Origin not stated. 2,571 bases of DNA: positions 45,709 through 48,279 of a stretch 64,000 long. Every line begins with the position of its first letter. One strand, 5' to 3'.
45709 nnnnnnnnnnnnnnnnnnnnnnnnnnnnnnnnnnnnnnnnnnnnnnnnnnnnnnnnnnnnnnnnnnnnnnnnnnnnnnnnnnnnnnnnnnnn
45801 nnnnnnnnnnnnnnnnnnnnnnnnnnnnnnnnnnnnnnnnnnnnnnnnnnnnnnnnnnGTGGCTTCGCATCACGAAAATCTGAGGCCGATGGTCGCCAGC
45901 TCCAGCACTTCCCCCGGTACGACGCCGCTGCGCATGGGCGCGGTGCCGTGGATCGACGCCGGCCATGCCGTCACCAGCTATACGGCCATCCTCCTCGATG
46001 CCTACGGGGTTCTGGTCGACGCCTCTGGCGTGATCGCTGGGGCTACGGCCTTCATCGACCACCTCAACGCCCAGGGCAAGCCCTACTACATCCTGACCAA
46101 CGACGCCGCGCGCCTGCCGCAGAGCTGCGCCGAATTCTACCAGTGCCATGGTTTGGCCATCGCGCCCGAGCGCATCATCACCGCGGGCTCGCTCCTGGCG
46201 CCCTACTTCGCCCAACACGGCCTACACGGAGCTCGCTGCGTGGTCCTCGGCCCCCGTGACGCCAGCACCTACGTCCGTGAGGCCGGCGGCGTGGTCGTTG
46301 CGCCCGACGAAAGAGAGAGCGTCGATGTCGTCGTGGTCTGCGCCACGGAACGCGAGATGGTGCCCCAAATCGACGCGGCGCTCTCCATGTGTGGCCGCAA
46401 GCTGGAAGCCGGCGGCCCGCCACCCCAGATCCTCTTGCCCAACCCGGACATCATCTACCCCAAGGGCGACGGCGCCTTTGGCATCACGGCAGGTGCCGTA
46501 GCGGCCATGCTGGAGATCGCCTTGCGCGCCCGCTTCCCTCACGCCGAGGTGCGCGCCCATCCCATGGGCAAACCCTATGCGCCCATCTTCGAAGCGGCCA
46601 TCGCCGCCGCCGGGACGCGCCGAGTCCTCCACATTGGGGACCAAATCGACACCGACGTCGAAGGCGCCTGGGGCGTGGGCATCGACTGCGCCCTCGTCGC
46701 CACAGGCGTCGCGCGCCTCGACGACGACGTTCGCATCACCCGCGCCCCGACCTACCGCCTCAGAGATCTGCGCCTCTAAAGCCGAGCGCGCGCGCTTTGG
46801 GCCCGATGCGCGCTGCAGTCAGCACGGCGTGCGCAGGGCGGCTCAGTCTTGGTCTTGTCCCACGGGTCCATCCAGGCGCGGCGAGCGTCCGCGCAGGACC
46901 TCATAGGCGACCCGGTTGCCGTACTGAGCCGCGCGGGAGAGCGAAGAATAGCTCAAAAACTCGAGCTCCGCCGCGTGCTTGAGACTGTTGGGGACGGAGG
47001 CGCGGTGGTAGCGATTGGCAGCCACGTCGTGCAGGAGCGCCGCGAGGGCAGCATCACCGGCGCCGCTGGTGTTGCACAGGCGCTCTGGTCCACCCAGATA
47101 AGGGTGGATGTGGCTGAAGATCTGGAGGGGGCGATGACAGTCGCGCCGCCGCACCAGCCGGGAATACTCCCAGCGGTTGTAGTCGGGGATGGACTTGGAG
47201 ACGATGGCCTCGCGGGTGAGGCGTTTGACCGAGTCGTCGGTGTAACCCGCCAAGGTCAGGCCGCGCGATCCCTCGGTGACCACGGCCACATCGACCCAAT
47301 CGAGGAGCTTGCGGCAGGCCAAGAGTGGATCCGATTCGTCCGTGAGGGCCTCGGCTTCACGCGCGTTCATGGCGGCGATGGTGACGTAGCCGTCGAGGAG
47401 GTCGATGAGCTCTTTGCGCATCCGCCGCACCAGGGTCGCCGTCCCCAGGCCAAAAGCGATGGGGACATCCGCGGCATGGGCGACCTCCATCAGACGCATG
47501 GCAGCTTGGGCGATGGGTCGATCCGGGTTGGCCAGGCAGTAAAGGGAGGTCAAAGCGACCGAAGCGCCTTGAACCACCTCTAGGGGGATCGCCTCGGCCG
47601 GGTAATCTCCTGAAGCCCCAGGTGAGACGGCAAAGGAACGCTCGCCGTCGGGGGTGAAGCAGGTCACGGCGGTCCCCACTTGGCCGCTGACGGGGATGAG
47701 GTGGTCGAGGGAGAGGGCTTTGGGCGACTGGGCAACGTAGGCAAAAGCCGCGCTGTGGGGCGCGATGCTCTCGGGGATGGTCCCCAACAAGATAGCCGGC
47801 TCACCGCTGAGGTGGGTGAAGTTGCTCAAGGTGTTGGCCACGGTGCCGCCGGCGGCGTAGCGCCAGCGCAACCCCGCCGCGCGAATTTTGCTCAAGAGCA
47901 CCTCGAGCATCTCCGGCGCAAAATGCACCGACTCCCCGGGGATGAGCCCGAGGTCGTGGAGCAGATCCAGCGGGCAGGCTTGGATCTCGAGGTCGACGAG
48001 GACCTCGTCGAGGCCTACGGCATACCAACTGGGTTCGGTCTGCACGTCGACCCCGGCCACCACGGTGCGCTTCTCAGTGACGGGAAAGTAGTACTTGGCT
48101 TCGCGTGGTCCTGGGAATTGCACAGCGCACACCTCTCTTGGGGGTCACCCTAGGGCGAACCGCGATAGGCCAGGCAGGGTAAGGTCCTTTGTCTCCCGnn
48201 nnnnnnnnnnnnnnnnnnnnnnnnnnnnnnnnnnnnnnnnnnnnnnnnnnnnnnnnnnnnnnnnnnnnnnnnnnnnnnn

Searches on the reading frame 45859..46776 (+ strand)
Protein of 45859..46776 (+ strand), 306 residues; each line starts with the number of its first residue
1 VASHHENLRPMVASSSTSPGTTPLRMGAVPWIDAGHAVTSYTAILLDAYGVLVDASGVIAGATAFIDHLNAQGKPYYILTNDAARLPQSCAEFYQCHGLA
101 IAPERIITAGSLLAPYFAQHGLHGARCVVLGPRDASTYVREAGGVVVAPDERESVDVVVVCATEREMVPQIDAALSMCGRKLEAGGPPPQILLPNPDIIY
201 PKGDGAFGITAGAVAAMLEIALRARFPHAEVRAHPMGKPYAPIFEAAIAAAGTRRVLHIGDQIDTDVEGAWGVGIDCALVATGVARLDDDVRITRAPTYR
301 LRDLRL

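Call 10: search_protein_families(library=pfam, proteins=[window:45859-46776:+], max_evalue=0.01)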
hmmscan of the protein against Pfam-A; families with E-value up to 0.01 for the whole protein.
window:45859-46776:+ (306 aa): 3 families
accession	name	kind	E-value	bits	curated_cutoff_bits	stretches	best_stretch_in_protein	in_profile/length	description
PF13344.12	Hydrolase_6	-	9.8e-20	70.9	27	1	44-143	1-99/101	Haloacid dehalogenase-like hydrolase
PF13242.12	Hydrolase_like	-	1.5e-14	54.1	22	1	236-305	2-73/75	HAD-hyrolase-like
PF00702.32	Hydrolase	-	1.5e-07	32.4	26.4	0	42-93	81-134/191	haloacid dehalogenase-like hydrolase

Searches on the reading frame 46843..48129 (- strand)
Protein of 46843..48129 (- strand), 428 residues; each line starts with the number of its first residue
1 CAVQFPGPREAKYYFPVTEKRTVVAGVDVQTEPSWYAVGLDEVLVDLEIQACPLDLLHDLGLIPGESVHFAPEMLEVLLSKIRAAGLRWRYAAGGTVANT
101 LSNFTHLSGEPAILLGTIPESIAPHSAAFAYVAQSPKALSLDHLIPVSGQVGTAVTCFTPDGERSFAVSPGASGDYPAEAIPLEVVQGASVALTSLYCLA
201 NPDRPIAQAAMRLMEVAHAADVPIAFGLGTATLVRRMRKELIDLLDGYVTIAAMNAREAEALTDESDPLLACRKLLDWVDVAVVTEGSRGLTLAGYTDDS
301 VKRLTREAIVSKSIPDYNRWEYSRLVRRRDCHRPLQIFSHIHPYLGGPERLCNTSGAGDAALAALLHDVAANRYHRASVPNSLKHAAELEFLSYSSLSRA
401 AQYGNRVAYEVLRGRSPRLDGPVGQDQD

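Call 10: search_protein_families(library=pfam, proteins=[window:46843-48129:-], max_evalue=0.01)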
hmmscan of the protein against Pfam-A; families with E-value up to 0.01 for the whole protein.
window:46843-48129:- (428 aa): 1 family
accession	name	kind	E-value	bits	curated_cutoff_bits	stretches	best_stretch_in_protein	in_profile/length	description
PF00294.29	PfkB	-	1.2e-08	35.2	25.8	1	150-294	89-235/302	pfkB family carbohydrate kinase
